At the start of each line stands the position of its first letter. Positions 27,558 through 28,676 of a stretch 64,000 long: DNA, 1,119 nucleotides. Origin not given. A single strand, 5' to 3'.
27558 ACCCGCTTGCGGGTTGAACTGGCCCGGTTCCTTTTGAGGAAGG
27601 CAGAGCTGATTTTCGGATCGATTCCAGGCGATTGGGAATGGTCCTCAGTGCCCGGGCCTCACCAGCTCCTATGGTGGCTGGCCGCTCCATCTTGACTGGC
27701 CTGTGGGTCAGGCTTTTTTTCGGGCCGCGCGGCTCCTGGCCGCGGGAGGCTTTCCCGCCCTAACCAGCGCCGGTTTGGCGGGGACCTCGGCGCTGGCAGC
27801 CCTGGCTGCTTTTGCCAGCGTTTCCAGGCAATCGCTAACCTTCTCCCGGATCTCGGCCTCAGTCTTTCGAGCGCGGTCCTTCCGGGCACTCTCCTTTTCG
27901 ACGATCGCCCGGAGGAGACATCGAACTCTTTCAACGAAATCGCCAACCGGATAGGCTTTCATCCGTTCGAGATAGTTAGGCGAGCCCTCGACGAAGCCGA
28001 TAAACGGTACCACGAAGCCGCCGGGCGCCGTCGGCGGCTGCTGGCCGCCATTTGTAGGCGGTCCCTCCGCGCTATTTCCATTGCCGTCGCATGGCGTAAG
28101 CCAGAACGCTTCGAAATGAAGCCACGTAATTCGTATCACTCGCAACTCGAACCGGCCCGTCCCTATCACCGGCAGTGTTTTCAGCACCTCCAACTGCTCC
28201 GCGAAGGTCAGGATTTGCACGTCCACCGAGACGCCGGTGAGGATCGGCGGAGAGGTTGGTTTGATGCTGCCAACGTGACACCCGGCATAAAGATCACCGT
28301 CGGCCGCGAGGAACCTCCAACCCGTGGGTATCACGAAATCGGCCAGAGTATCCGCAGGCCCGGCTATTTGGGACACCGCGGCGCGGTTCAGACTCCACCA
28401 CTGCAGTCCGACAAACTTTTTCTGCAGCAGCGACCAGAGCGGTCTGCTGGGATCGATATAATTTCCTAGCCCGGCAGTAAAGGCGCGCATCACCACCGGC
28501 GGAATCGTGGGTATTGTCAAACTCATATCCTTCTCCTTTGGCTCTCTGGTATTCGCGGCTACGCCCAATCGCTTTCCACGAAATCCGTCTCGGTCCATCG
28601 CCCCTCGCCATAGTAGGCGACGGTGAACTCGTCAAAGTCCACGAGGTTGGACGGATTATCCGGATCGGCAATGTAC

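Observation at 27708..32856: ECF sigma / Ser-Thr kinase operon continuing into a repeat-fronted papain-like peptidase and an orphan partner protein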

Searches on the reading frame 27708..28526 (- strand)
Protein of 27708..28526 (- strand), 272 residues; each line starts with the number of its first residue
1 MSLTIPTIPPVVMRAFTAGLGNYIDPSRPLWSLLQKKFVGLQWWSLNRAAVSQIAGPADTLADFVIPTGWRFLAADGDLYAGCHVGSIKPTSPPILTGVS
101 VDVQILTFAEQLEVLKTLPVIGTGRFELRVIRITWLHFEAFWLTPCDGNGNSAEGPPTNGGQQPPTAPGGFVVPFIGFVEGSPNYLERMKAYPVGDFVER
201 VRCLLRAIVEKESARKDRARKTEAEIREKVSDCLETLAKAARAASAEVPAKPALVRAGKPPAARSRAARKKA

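Call 3: search_protein_families(library=pfam, proteins=[window:27708-28526:-], max_evalue=1)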
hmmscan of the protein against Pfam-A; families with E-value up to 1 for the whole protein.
window:27708-28526:- (272 aa): 0 families

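Call 4: search_protein_families(library=ncbifam, proteins=[window:27708-28526:-], max_evalue=1)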
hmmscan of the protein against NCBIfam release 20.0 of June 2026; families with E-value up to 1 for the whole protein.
window:27708-28526:- (272 aa): 2 families
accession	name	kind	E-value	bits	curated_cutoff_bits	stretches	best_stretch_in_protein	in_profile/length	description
NF012154.0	tet_protect_Q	exception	0.15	10.3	1425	1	186-238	318-370/638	tetracycline resistance ribosomal protection protein Tet(Q)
NF004544.0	PRK05888.2-6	equivalog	0.17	11.4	457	1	174-199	172-196/220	NADH-quinone oxidoreductase subunit NuoI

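Call 9: find_homologous_proteins(query=window:27708-28526:-)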
Query window:27708-28526:- (272 aa): 17 proteins with E <= 0.001 among 2568 candidates.
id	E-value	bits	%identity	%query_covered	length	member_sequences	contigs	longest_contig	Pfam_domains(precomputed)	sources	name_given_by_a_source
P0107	2.4e-179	613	100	100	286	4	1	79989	-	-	-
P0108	1.9e-63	233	49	91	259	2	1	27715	-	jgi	-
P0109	5.8e-61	225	51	91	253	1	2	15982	-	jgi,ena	-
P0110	3.9e-59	219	47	90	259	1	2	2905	-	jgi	jgi:hypothetical protein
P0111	1.0e-58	217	45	92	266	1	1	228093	-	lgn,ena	-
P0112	3.6e-58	216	48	90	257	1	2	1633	-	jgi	jgi:hypothetical protein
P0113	6.9e-57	211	50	81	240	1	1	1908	-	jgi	jgi:hypothetical protein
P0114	1.8e-55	207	43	100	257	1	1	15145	-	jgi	jgi:hypothetical protein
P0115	7.3e-46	175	48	74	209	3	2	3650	-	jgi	jgi:hypothetical protein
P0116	7.7e-44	169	40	91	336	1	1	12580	-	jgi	jgi:DNA uptake protein ComE-like DNA-binding protein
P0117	7.4e-43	165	43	74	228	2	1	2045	-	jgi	jgi:hypothetical protein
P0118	4.0e-41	160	45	74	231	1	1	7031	-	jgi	jgi:hypothetical protein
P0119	2.2e-40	157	42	75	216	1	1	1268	-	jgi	jgi:hypothetical protein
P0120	7.6e-40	155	43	75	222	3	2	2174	-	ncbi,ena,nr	ncbi:MAG: hypothetical protein JO336_03650 [Acidobacteriia bacterium]|nr:hypothetical protein [Terri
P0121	5.0e-37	146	38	88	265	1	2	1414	-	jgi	jgi:hypothetical protein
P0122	2.1e-32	131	39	72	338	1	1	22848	PF12836.14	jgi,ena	jgi:DNA uptake protein ComE-like DNA-binding protein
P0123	2.0e-28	118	49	44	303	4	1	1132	-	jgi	jgi:hypothetical protein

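Call 20: predict_structure(alignment_id=A1)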
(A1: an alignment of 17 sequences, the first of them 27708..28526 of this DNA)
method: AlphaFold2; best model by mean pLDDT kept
length: 272 residues; sequences in the alignment: 17
mean_pLDDT: 80.7   pTM: 0.68
mean pLDDT of the five models: 80.7, 75.6, 74.4, 68.3, 56.9
residues with pLDDT >= 90: 84; 70-90: 131; 50-70: 41; < 50: 16
segments of 3 or more residues with pLDDT < 50: 155-165, 179-182
pLDDT, mean of each block of 10 residues (from residue 1): 84 94 93 92 90 85 89 92 87 89 84 86 86 84 81 51 56 71 66 90 86 85 89 91 77 55 54 51
secondary structure, 60 per line:
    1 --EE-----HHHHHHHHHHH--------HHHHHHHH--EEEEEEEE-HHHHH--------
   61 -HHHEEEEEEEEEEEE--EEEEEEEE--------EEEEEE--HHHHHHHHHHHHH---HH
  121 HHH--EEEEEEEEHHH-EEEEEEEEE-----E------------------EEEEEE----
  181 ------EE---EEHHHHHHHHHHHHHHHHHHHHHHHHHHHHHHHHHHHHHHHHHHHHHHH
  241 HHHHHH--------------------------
elements in order: H10-20 H29-36 E39-46 H48-52 E65-76 E79-86 E95-100 H103-115 H119-123 E126-133 E138-146 E171-176 H194-246

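Call 21: search_protein_families(library=padloc, proteins=[window:27708-28526:-], max_evalue=0.01)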
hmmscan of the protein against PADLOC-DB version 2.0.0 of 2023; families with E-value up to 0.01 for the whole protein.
window:27708-28526:- (272 aa): 0 families

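Call 25: fold_search(model_id=the predicted structure, library=pdb)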
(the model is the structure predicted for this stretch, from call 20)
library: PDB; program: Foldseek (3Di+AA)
matches with E <= 10: 339; with E <= 0.001: 0
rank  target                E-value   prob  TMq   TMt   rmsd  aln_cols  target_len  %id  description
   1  4ckn_A                7.7e-02  0.16  0.17  0.23  17.1       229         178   12  Structure of an N-terminal fragment of Leishmania SAS-6 containing parts of its coiled coil domain, F257E mutant (released 2014-03-05)
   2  4g79                  9.2e-02  0.16  0.16  0.26   8.8       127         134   13  Structure a C. elegans SAS-6 variant (released 2013-06-19)
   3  4gfc_A                1.4e-01  0.11  0.16  0.22  15.4       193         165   11  N-terminal coiled-coil dimer of C.elegans SAS-6, crystal form B (released 2013-06-19)
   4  7wb4_c                1.7e-01  0.13  0.15  0.13  10.7       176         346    8  Cryo-EM structure of the NR subunit from X. laevis NPC (released 2022-03-02)
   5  7fik_c                1.7e-01  0.12  0.14  0.13  10.9       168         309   10  The cryo-EM structure of the CR subunit from X. laevis NPC (released 2022-11-09)
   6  3q0x_B                2.1e-01  0.13  0.18  0.21  16.0       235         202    9  N-terminal coiled-coil dimer domain of C. reinhardtii SAS-6 homolog Bld12p (released 2011-02-09)
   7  2gia_G                2.6e-01  0.11  0.16  0.23  16.1       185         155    9  Crystal structures of trypanosoma bruciei MRP1/MRP2 (released 2006-09-05)
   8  2gia_A                2.7e-01  0.11  0.16  0.23  16.0       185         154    8  Crystal structures of trypanosoma bruciei MRP1/MRP2 (released 2006-09-05)
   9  2gid_G                2.9e-01  0.10  0.14  0.22  13.1       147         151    9  Crystal structures of trypanosoma bruciei MRP1/MRP2 (released 2006-09-05)
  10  3pyi_B                3.7e-01  0.09  0.16  0.25   9.8       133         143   10  Structure of the N-terminal domain of C. elegans SAS-6 (released 2011-02-09)
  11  3q0x_A                3.9e-01  0.16  0.22  0.27  15.9       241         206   10  N-terminal coiled-coil dimer domain of C. reinhardtii SAS-6 homolog Bld12p (released 2011-02-09)
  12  4gex_A                3.9e-01  0.09  0.17  0.25   9.4       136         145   12  Structure of a stabilised ceSAS-6 dimer, second crystal form (released 2013-06-19)
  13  7bys_A                4.2e-01  0.06  0.15  0.11  13.4       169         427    9  Crystal structure of exo-beta-1,3-galactanase from Phanerochaete chrysosporium Pc1,3Gal43A apo form (released 2020-11-04)
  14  4ckn_D                4.4e-01  0.08  0.16  0.22  17.8       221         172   11  Structure of an N-terminal fragment of Leishmania SAS-6 containing parts of its coiled coil domain, F257E mutant (released 2014-03-05)
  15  6zzc_C                4.7e-01  0.12  0.18  0.22  16.2       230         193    9  MB_CRS6-1 bound to CrSAS-6_6HR (released 2021-07-07)
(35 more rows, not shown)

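Call 27: search_solved_structures(query=A1, max_evalue=10)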
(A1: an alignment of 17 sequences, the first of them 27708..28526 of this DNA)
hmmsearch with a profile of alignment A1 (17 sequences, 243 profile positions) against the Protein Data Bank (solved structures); distinct sequences matched with E-value up to 10: 0.

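Call 39: search_protein_representatives(alignment_id=A1)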
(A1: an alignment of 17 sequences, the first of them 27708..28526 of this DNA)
Query: 17 sequences, 243 profile positions. Proteins with E-value up to 0.001 (for the whole library): 243; up to 1e-10: 83; up to 1e-30: 30. The best 150 are listed.
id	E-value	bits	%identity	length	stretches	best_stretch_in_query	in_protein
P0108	9.1e-99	346.3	-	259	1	1-240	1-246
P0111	4.2e-89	314.6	-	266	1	1-237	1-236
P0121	8.2e-84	297.3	-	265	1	3-236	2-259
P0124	9.4e-81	287.3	-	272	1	1-237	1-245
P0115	1.2e-79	283.7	-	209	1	1-202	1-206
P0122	5.1e-79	281.6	-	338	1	1-241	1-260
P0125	5.9e-77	274.8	-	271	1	1-233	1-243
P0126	1.4e-75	270.4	-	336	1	3-234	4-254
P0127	1.8e-75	270.0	-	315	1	1-240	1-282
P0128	2.3e-74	266.4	-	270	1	1-239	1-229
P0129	4.8e-64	232.6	-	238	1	1-193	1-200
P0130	1.9e-63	230.6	-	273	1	1-233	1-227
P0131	4.4e-63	229.4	-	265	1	1-239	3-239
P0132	3.9e-62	226.3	-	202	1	1-205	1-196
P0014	1.6e-61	224.3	-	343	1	34-203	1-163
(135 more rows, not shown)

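Call 41: search_protein_families(library=pfam, alignment_id=A3, max_evalue=0.01)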
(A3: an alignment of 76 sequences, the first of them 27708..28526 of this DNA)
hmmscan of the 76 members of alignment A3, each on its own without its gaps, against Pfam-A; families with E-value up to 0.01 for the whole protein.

A. member 1, window:27708-28526:- (272 aa): 0 families

B. families by the number of members that match (of 76 scanned): 0 families

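Call 42: search_solved_structures(query=A3, max_evalue=10, show_alignments=2)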
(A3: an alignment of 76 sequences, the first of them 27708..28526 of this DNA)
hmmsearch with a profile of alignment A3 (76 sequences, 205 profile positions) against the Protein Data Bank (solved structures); distinct sequences matched with E-value up to 10: 1.
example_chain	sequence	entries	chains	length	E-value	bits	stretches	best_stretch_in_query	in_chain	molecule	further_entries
6gw6_B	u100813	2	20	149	0.043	16.5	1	94-170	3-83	Xre antitoxin | XRE anti-toxin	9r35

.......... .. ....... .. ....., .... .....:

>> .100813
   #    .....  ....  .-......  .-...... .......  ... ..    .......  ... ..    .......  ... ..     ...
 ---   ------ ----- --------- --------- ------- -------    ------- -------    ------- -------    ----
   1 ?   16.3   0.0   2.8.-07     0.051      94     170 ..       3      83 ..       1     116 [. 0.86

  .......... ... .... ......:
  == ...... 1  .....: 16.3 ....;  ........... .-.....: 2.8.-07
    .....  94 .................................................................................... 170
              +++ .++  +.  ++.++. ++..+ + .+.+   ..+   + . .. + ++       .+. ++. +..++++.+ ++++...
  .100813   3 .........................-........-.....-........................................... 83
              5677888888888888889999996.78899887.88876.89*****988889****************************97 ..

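Call 61: search_protein_families(library=phrogs, proteins=[window:27708-28526:-], max_evalue=0.1)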
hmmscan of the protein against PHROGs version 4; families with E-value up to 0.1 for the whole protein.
window:27708-28526:- (272 aa): 0 families

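Call 65: fold_search(model_id=the predicted structure, library=viral)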
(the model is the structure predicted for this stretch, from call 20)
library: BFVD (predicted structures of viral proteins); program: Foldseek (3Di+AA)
matches with E <= 10: 418; with E <= 0.001: 0
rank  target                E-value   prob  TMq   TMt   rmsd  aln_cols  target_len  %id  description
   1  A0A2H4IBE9            6.8e-02  0.12  0.15  0.18  14.2       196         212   11  Uncharacterized protein [Erwinia phage vB_EamM_Y3]
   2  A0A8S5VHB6            2.1e-01  0.18  0.20  0.20  19.3       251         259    7  Uncharacterized protein [Myoviridae sp. ctkfK18]
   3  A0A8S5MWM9            2.3e-01  0.20  0.17  0.19   7.2       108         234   13  DNA/RNA non-specific endonuclease [Myoviridae sp. ct3wi9]
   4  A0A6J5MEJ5            2.9e-01  0.05  0.13  0.15  18.7       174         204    7  Uncharacterized protein [uncultured Caudovirales phage]
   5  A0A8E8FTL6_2          3.4e-01  0.05  0.15  0.05  17.6       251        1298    9  Polyprotein [Bemisia tabaci pesti-like virus 1]
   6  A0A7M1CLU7            3.7e-01  0.04  0.14  0.13  20.6       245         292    8  (no name in the UniProt tables at hand)
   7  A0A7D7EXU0            3.9e-01  0.16  0.16  0.26   7.6       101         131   10  (no name in the UniProt tables at hand)
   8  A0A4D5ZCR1            3.9e-01  0.03  0.10  0.14  21.3       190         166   10  Uncharacterized protein [Burkholderia phage BcepSaruman]
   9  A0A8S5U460            4.1e-01  0.04  0.09  0.13  14.1       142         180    7  Uncharacterized protein [Siphoviridae sp. ct6GI21]
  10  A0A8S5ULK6            4.4e-01  0.15  0.16  0.40   7.5        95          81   15  DNA/RNA non-specific endonuclease [Myoviridae sp. ctCo31]
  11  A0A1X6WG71            4.4e-01  0.08  0.13  0.24  14.3       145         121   12  (no name in the UniProt tables at hand)
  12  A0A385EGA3            4.4e-01  0.04  0.12  0.12  15.9       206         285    9  Uncharacterized protein [Caulobacter phage CcrSC]
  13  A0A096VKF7            4.7e-01  0.07  0.13  0.06   9.8       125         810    9  Tail tubular protein B [Synechococcus phage S-CBP1]
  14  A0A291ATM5            5.3e-01  0.05  0.11  0.16  15.7       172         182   10  Uncharacterized protein [Pandoravirus salinus]
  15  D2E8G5                6.7e-01  0.08  0.10  0.15  14.1       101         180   21  (no name in the UniProt tables at hand)
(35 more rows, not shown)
